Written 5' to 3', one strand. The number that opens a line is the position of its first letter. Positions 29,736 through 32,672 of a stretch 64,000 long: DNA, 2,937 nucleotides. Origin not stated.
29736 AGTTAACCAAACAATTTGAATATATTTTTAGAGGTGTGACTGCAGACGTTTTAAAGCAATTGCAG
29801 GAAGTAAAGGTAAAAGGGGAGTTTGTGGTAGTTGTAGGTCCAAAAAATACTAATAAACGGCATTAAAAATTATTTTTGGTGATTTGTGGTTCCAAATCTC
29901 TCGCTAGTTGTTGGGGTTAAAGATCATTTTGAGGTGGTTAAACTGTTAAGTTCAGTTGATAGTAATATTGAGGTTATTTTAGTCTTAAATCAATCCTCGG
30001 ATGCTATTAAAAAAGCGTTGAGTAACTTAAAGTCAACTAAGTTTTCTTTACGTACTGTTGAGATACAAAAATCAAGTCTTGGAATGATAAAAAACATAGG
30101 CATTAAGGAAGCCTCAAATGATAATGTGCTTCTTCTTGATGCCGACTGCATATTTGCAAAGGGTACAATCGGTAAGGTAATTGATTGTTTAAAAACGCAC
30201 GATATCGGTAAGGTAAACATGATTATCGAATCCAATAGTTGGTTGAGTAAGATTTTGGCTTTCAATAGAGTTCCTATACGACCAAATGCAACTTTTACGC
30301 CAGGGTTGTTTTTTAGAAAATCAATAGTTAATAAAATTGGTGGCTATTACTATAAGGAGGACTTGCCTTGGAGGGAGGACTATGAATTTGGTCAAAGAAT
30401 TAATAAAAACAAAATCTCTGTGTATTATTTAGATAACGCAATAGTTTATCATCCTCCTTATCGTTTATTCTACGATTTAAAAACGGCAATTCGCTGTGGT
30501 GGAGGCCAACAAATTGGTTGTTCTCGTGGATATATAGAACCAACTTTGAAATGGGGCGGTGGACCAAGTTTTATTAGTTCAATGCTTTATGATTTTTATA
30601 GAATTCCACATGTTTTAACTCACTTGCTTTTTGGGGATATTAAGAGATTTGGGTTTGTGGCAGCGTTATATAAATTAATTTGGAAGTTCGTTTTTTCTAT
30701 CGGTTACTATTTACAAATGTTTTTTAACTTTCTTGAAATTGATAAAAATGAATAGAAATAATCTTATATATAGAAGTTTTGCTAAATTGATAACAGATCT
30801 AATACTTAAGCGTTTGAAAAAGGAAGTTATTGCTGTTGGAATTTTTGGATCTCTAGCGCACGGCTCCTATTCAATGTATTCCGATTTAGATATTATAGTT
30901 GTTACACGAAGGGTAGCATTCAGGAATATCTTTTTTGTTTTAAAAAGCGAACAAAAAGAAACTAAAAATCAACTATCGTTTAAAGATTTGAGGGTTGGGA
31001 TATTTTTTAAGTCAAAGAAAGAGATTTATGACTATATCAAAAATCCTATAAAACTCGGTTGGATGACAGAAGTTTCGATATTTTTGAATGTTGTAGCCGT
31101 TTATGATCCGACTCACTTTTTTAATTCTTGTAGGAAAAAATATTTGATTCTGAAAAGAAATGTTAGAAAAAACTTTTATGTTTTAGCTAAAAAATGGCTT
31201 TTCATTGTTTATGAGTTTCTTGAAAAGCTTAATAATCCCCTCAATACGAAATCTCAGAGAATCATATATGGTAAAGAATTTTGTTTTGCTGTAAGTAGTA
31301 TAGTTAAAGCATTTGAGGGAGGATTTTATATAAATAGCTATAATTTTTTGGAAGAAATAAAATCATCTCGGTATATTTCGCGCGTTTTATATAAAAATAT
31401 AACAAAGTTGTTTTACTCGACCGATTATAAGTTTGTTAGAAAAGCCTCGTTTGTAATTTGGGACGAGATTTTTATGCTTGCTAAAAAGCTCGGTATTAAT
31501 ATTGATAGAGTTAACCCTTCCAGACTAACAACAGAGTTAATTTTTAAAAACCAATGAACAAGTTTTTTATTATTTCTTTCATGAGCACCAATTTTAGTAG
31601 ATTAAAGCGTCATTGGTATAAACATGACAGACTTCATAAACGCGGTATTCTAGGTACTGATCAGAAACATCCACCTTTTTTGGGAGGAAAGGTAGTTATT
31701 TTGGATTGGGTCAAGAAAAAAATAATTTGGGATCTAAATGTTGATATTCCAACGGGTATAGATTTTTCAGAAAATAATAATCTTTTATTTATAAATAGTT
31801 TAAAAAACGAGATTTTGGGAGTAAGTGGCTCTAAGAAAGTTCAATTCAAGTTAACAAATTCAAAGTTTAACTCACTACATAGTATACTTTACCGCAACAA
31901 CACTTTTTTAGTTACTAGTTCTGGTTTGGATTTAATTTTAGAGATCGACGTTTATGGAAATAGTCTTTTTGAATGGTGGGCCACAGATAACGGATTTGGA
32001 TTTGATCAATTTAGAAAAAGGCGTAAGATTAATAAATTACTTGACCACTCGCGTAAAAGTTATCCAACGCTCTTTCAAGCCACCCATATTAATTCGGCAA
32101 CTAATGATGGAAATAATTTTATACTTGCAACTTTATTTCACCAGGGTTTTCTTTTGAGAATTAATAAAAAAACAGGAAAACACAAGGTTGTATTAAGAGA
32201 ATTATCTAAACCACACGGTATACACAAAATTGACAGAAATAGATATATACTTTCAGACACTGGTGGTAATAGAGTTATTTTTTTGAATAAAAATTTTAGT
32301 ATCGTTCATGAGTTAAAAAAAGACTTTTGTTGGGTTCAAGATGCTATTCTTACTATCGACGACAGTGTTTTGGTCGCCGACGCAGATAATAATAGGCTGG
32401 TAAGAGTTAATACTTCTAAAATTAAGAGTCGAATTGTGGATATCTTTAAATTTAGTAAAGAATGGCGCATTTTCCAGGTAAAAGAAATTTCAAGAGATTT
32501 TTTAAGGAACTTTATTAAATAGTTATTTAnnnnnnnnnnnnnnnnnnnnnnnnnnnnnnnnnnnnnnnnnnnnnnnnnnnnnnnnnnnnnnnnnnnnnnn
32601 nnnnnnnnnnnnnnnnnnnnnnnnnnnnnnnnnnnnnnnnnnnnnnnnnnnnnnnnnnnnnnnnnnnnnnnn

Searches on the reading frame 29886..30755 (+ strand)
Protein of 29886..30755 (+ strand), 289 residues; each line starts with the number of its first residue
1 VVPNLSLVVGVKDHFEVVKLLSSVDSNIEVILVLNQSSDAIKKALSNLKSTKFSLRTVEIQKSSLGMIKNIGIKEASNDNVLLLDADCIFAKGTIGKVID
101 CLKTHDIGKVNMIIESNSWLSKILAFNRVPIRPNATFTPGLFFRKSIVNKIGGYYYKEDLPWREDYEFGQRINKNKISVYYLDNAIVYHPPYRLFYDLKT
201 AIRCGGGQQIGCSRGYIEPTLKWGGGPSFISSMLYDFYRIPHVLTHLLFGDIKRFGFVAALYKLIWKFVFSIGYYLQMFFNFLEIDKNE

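Call 34: search_protein_families(library=pfam, proteins=[window:29886-30755:+], max_evalue=1)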
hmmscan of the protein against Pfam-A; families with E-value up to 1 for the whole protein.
window:29886-30755:+ (289 aa): 6 families
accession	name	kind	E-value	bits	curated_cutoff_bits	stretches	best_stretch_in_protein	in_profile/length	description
PF00535.33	Glycos_transf_2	-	3.3e-08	34.1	23.3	1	25-106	25-107/168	Glycosyl transferase family 2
PF10111.15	Glyco_tranf_2_2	-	4.8e-08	33.3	27.3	1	22-105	23-109/276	Glycosyltransferase like family 2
PF13641.12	Glyco_tranf_2_3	-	1.8e-05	25.3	27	1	26-189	29-211/230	Glycosyltransferase like family 2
PF13632.12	Glyco_trans_2_3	-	0.056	13.7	27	1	136-207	72-142/198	Glycosyl transferase family group 2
PF08191.17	LRR_adjacent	-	0.1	13.2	21.8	0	215-239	14-37/57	LRR adjacent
PF13506.12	Glyco_transf_21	-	0.16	11.8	21.7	0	73-184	26-149/174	Glycosyl transferase family 21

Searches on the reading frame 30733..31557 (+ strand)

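Call 34: search_protein_families(library=pfam, proteins=[window:30733-31557:+], max_evalue=1)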
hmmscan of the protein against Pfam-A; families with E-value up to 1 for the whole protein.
window:30733-31557:+ (274 aa): 3 families
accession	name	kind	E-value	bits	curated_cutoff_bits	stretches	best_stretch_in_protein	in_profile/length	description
PF01909.29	NTP_transf_2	-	3.7e-08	34.1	21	1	24-97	7-78/93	Nucleotidyltransferase domain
PF18765.7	Polbeta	-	1.1e-06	29.1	26.9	1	29-87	10-70/93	Polymerase beta, Nucleotidyltransferase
PF22600.2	MTPAP-like_central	-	0.0021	18.6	27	1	24-82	32-81/139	Poly(A) RNA polymerase, mitochondrial-like, central palm domain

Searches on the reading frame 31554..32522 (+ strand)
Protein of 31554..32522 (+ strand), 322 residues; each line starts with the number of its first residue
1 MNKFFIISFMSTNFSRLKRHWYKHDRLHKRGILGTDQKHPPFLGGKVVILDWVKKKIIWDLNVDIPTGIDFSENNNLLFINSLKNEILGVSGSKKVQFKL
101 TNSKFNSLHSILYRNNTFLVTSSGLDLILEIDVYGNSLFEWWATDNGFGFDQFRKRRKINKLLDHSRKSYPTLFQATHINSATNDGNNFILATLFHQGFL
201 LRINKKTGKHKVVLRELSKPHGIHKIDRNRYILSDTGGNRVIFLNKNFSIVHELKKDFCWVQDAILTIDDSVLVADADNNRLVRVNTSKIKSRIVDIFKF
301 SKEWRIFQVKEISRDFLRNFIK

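Call 34: search_protein_families(library=pfam, proteins=[window:31554-32522:+], max_evalue=1)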
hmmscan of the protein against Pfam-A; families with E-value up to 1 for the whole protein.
window:31554-32522:+ (322 aa): 2 families
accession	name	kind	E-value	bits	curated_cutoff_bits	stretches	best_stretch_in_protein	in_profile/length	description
PF01436.27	NHL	-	0.012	16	20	0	269-283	12-26/28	NHL repeat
PF08450.18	SGL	-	0.18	11.8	26.3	1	40-91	114-162/246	SMP-30/Gluconolactonase/LRE-like region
